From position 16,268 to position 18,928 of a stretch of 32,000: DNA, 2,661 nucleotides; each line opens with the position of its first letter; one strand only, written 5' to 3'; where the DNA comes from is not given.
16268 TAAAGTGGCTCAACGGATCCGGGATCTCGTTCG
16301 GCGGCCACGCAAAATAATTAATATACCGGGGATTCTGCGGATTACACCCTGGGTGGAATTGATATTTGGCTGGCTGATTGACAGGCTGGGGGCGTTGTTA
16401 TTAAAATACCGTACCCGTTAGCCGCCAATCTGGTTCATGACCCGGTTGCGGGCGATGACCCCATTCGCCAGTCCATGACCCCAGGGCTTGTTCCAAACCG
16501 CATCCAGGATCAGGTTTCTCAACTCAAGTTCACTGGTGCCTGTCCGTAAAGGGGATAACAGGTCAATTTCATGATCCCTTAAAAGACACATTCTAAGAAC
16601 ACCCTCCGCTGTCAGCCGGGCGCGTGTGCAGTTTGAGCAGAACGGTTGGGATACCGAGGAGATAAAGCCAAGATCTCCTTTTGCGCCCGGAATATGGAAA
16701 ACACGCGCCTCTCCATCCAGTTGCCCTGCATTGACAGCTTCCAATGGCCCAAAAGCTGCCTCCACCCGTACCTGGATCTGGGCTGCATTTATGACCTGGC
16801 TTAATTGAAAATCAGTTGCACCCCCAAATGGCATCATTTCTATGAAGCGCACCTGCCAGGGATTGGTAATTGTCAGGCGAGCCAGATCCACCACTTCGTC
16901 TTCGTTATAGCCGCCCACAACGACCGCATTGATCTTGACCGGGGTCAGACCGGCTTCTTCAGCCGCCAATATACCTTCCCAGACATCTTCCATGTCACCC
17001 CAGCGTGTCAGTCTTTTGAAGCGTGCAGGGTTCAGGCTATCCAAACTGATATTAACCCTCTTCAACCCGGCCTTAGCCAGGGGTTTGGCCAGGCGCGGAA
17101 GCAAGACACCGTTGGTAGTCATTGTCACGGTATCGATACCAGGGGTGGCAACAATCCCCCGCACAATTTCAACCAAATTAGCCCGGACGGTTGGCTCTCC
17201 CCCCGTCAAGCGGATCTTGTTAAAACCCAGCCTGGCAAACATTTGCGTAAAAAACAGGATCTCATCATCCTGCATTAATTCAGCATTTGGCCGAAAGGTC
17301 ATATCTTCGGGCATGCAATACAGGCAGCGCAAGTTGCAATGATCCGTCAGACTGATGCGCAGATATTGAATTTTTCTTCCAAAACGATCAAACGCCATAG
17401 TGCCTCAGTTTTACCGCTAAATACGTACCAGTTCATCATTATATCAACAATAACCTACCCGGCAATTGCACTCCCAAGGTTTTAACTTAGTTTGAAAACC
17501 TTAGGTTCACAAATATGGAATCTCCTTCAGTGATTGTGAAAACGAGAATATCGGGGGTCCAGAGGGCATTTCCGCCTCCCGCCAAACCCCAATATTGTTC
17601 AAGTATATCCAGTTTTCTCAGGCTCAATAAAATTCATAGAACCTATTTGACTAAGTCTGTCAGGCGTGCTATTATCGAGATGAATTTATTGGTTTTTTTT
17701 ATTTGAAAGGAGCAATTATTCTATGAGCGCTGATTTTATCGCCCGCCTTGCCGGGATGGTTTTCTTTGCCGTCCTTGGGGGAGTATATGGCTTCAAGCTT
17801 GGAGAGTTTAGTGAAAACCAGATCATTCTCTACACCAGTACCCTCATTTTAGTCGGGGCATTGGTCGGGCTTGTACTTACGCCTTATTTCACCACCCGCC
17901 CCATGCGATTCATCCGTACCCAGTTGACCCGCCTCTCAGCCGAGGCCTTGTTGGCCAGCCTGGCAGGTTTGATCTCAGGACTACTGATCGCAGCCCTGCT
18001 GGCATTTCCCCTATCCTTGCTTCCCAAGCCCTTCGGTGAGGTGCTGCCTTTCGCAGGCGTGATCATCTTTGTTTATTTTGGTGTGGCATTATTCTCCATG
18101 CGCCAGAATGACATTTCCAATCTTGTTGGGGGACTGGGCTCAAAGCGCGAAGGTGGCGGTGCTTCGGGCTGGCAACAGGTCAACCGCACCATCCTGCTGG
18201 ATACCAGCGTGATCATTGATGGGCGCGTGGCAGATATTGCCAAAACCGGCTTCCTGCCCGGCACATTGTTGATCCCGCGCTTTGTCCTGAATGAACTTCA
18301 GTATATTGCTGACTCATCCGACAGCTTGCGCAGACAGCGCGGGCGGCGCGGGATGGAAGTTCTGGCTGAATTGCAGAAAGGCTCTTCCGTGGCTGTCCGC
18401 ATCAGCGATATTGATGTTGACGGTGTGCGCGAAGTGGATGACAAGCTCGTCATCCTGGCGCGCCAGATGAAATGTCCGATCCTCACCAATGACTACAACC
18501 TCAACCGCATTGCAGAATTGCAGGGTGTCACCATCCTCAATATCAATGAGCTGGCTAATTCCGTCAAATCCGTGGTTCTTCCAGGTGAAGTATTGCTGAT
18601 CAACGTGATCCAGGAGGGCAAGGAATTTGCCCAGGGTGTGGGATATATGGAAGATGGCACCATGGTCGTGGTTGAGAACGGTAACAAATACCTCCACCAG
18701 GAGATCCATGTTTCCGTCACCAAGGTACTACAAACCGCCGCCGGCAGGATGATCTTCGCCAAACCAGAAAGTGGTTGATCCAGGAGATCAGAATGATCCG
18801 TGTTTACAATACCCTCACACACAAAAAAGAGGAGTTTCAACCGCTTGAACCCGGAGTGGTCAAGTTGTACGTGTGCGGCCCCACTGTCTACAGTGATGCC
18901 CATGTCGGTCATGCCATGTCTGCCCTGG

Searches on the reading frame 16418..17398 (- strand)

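Call 68: search_protein_families(library=ncbifam, proteins=[window:16418-17398:-], max_evalue=0.00001)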
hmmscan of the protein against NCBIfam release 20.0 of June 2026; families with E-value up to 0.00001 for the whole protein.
window:16418-17398:- (326 aa): 40 families (the best 25 are shown)
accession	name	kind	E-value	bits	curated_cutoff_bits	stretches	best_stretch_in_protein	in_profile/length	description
TIGR02666.1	moaA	equivalog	2.4e-110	368.7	284.05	1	3-326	2-336/336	GTP 3',8-cyclase MoaA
TIGR02668.1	moaA_archaeal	equivalog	2.8e-73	246.5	325.25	1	3-303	2-297/303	GTP 3',8-cyclase MoaA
NF001199.0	PRK00164.2-1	equivalog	6.8e-71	238.9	231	1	3-303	4-300/308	GTP 3',8-cyclase MoaA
NF045702.1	rSAM_GDGT_ether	equivalog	8.8e-19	67.5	450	1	14-191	89-268/486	tetraether lipid synthase Tes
NF045646.2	rSAM_Se_TrsS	equivalog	7.2e-18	64.3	490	1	15-191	90-266/441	radical SAM (seleno)protein TrsS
TIGR04055.1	rSAM_NirJ2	equivalog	7.9e-17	61.8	500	1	17-198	6-184/326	putative heme d1 biosynthesis radical SAM protein NirJ2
TIGR04545.1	rSAM_ahbD_hemeb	equivalog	1.9e-15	57.1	500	1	17-207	6-193/339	heme b synthase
TIGR04466.1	rSAM_BlsE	equivalog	2.1e-15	57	400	1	11-176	3-162/327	cytosylglucuronate decarboxylase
TIGR04317.1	W_rSAM_matur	equivalog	2.4e-15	56.5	380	1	10-145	3-135/349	tungsten cofactor oxidoreductase radical SAM maturase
NF038283.1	viperin_w_prok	equivalog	5.8e-15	55.2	180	1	17-198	8-198/281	viperin family antiviral radical SAM protein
TIGR04347.1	pseudo_SAM_Halo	equivalog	2.4e-14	53.4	525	1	17-172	44-198/390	TIGR04347 family pseudo-SAM/SPASM protein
NF045574.1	sacti_mat_StsB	exception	8.5e-14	51.2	625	1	13-189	98-267/466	StsB family radical SAM/SPASM domain sactipeptide maturase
NF050035.1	rSAM_WgK_link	exception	1.9e-13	50.1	650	1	13-151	11-148/367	radical SAM/SPASM peptide maturase WgkB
TIGR04250.1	SCM_rSAM_ScmE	equivalog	7.6e-13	48.1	400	1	13-177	5-166/358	SynChlorMet cassette radical SAM/SPASM protein ScmE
TIGR02109.1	PQQ_syn_pqqE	equivalog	8.7e-13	47.9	381.35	1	13-176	9-169/358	pyrroloquinoline quinone biosynthesis protein PqqE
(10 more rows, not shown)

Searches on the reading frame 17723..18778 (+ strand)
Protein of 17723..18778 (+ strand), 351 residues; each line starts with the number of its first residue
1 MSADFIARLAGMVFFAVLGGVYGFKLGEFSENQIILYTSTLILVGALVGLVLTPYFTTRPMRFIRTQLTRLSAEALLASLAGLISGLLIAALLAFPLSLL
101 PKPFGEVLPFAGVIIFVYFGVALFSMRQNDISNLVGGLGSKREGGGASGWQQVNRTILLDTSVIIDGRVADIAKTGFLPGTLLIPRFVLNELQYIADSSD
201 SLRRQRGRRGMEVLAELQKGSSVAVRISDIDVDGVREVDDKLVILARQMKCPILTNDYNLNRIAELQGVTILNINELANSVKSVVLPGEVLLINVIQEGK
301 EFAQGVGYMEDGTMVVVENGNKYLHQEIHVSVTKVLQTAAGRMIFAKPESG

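Call 68: search_protein_families(library=ncbifam, proteins=[window:17723-18778:+], max_evalue=0.00001)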
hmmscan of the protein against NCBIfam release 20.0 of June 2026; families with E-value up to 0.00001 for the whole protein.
window:17723-18778:+ (351 aa): 1 family
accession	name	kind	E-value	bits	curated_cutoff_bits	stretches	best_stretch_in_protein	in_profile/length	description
NF010335.0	PRK13764.1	equivalog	2.3e-08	33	340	1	155-278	4-134/613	ATPase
